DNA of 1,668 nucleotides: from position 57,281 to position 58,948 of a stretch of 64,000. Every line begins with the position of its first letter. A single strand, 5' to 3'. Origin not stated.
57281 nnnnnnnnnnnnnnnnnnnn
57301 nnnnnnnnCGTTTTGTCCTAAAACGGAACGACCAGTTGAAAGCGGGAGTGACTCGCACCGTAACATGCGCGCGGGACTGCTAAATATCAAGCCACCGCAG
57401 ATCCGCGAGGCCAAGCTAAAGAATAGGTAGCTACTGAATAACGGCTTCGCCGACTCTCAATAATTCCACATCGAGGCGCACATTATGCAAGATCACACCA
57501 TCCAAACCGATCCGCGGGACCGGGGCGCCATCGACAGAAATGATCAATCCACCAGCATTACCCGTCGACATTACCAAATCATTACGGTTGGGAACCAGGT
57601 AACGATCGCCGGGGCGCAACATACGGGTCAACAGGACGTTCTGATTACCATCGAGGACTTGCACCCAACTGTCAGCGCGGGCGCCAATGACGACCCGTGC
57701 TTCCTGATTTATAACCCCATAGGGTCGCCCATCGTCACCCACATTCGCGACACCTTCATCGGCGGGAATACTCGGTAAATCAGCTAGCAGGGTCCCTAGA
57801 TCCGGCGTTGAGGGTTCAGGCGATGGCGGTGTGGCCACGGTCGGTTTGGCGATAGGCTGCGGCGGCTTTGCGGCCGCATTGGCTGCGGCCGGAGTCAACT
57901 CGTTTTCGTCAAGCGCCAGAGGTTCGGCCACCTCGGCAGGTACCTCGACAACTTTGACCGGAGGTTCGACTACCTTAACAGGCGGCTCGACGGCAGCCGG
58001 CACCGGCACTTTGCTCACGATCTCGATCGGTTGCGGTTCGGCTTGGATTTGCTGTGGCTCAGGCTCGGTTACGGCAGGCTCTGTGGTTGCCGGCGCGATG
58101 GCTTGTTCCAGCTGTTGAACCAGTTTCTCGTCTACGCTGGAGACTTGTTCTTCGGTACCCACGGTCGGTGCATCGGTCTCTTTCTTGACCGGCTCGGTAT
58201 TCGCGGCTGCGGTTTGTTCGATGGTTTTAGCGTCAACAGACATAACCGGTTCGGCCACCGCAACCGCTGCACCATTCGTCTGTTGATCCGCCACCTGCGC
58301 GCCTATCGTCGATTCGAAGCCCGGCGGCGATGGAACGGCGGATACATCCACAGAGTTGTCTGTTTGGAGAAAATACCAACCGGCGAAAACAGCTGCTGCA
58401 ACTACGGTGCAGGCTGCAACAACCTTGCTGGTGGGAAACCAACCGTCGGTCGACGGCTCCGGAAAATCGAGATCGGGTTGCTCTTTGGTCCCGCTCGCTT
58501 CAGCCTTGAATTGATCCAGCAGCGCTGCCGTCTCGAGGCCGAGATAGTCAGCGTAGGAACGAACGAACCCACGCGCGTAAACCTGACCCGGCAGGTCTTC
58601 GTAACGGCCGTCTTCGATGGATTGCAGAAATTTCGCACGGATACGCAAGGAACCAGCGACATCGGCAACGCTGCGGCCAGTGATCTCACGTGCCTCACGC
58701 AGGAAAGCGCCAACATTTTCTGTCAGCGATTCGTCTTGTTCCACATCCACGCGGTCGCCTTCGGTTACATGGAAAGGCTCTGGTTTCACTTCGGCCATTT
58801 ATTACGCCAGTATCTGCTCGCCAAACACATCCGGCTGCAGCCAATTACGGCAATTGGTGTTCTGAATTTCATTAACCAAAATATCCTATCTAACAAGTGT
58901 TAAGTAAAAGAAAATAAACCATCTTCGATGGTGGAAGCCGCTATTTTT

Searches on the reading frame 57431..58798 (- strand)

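Call 70: search_protein_families(library=pfam, proteins=[window:57431-58798:-], max_evalue=0.000001)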
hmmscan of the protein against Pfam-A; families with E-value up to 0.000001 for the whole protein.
window:57431-58798:- (455 aa): 3 families
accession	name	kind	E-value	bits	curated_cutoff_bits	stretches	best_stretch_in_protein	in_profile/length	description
PF13413.12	HTH_25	-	1.1e-21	76.9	24.6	1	33-92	2-61/62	Helix-turn-helix domain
PF13464.11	RodZ_C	-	5.7e-14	52.2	23.9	1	371-429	2-60/72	RodZ C-terminal domain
PF12844.13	HTH_19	-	9.1e-07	29.1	30.2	0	30-95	1-60/64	Helix-turn-helix domain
